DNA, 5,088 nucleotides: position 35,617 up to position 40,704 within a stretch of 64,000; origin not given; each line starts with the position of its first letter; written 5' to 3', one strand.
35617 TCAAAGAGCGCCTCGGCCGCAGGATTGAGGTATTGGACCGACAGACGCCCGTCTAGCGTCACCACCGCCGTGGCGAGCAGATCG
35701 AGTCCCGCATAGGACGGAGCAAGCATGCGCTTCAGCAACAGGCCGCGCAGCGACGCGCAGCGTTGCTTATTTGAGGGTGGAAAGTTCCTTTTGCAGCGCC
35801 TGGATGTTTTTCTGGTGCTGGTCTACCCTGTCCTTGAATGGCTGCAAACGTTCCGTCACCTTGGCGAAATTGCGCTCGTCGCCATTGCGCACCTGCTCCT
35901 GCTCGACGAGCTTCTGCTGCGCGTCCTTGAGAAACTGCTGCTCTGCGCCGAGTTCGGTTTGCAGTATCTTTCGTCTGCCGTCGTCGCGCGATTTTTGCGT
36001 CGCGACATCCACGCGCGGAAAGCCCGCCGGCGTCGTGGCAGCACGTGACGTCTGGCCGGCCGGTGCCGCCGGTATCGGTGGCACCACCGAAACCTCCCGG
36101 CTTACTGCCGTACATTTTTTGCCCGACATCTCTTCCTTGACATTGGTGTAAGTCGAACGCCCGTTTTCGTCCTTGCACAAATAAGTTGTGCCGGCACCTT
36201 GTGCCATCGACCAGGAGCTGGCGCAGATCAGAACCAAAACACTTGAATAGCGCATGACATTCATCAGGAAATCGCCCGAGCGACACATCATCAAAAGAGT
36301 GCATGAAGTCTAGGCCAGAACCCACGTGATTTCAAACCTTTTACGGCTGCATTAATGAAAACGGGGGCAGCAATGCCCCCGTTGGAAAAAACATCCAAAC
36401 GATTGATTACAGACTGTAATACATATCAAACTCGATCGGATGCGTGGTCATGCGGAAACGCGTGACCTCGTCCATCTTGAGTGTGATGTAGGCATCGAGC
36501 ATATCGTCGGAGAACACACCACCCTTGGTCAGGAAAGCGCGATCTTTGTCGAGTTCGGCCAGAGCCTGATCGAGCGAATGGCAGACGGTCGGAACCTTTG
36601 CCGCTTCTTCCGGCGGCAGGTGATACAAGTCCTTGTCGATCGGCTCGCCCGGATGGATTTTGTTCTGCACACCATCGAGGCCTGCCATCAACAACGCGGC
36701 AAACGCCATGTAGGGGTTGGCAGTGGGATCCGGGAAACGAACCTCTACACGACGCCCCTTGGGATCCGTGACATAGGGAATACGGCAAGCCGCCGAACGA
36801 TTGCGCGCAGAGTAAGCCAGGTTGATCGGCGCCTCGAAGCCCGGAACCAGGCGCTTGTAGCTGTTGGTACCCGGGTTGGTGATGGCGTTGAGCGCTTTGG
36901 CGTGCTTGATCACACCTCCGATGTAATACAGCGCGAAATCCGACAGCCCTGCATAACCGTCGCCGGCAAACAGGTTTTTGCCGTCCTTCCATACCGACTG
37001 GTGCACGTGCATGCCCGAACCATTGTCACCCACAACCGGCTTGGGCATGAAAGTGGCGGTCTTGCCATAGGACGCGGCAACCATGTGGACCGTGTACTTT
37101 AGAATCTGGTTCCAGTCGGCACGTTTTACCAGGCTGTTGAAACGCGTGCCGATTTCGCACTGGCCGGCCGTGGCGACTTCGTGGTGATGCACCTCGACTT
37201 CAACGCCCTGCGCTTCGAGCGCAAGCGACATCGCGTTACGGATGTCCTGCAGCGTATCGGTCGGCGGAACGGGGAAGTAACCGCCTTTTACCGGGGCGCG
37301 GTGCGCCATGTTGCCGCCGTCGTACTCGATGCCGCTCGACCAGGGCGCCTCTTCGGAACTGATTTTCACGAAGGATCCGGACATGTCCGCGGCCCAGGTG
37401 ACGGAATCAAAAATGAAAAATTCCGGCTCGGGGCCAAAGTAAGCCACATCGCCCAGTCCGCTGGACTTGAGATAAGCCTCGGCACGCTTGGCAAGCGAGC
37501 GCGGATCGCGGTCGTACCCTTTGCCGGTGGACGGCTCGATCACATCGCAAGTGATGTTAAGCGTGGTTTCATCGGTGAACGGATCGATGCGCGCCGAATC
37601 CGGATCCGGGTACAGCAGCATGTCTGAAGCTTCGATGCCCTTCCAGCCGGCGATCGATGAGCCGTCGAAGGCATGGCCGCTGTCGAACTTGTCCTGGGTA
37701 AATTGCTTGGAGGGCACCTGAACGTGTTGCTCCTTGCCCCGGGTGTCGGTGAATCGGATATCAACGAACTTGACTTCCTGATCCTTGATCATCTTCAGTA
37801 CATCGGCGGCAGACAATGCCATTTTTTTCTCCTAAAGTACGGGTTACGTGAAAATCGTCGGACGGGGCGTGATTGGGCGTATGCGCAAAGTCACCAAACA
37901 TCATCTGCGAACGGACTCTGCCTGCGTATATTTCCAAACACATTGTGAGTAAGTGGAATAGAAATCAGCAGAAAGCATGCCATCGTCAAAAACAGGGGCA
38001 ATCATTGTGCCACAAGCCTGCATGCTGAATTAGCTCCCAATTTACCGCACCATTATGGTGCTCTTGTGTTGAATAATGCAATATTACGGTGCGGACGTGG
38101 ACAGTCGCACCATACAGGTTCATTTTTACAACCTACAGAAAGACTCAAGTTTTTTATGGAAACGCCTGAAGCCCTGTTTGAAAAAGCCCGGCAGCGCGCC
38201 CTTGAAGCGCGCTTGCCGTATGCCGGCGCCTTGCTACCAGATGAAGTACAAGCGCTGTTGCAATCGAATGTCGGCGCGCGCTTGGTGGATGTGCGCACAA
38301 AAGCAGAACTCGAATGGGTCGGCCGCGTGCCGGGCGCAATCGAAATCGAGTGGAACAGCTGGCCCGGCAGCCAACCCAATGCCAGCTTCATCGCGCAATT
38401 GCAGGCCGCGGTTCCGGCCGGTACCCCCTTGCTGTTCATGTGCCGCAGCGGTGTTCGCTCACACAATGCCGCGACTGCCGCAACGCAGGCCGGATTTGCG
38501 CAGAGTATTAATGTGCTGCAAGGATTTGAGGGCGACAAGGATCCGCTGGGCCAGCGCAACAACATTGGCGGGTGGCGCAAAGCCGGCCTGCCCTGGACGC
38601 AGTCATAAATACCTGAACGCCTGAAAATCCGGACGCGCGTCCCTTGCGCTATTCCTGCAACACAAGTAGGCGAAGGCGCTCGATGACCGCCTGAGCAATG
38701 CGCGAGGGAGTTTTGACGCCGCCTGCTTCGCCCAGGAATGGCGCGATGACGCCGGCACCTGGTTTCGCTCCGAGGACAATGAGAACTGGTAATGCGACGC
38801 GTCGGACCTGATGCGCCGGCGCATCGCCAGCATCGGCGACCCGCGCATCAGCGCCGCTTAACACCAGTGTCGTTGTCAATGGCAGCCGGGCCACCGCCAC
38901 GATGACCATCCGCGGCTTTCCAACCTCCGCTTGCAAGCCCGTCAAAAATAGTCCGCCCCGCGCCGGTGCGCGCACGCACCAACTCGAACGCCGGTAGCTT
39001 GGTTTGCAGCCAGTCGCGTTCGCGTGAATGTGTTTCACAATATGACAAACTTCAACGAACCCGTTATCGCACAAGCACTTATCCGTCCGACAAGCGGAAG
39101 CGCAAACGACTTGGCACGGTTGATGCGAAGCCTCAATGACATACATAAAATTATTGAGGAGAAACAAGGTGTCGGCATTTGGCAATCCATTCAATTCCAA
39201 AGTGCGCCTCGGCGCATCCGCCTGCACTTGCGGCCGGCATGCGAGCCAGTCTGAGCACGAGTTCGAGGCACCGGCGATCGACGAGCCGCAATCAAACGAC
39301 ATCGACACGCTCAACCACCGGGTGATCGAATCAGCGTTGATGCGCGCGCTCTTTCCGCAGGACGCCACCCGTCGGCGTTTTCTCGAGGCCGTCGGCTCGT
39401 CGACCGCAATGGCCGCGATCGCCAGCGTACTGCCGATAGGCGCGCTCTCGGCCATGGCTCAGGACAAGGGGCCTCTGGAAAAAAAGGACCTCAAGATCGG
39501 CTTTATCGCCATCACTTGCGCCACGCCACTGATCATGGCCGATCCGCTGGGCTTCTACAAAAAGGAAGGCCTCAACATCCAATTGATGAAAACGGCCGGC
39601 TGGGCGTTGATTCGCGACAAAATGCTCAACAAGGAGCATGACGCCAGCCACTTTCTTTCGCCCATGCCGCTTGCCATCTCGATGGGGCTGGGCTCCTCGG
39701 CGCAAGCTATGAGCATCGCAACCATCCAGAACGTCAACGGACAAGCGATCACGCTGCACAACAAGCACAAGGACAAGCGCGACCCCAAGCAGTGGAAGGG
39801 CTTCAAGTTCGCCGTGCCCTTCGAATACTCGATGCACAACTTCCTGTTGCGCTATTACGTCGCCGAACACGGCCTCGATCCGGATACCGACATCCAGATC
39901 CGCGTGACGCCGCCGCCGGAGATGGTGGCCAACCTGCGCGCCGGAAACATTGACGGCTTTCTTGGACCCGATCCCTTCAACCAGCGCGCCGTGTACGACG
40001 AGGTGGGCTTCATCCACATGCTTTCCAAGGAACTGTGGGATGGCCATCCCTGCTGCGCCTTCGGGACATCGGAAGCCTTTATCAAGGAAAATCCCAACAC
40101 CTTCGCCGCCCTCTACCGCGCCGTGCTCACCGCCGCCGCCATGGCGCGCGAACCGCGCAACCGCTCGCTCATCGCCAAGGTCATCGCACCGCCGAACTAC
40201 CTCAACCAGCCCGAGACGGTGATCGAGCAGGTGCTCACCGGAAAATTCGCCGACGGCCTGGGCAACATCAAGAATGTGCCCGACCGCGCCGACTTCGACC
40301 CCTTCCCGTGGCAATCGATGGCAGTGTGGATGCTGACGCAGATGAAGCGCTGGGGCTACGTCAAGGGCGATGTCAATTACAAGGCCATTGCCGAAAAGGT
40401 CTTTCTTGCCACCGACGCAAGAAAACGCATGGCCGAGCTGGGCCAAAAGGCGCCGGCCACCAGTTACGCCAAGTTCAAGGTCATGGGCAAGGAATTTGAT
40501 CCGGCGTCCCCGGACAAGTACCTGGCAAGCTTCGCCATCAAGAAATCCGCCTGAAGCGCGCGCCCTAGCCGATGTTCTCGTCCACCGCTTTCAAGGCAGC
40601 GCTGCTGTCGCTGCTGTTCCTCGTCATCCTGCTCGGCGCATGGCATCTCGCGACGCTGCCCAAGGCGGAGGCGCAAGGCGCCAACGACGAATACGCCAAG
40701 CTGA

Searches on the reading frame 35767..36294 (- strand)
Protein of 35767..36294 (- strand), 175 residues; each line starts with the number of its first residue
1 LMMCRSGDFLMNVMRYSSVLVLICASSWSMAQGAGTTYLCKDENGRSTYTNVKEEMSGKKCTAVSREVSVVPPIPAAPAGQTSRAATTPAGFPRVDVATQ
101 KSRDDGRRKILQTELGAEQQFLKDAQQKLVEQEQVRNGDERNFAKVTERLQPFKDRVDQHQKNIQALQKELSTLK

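Call 60: search_protein_families(library=pfam, proteins=[window:35767-36294:-], max_evalue=0.001)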
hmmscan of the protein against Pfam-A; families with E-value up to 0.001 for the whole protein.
window:35767-36294:- (175 aa): 1 family
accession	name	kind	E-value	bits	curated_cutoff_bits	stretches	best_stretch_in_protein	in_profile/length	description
PF13511.11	DUF4124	-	4e-06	27.4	22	1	26-79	3-51/56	Domain of unknown function (DUF4124)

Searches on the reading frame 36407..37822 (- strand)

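Call 41: search_protein_families(library=pfam, proteins=[window:36407-37822:-], max_evalue=0.0001)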
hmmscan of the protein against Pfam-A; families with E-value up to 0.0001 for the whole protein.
window:36407-37822:- (471 aa): 2 families
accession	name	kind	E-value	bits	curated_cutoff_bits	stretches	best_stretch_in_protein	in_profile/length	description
PF00120.29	Gln-synt_C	-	1.7e-138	461.9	24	1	105-468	2-344/344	Glutamine synthetase, catalytic domain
PF03951.24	Gln-synt_N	-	1.5e-31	108.2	33.4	1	16-97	1-82/82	Glutamine synthetase, beta-Grasp domain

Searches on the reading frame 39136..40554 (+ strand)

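Call 41: search_protein_families(library=pfam, proteins=[window:39136-40554:+], max_evalue=0.0001)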
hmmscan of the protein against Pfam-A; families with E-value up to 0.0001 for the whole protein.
window:39136-40554:+ (472 aa): 2 families
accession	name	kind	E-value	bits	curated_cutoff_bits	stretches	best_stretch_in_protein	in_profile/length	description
PF13379.11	NMT1_2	-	6.2e-82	275.6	24.7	1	113-351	2-252/252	NMT1-like family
PF09084.16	NMT1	-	3e-09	37.5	20.5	1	130-338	5-210/216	NMT1/THI5 like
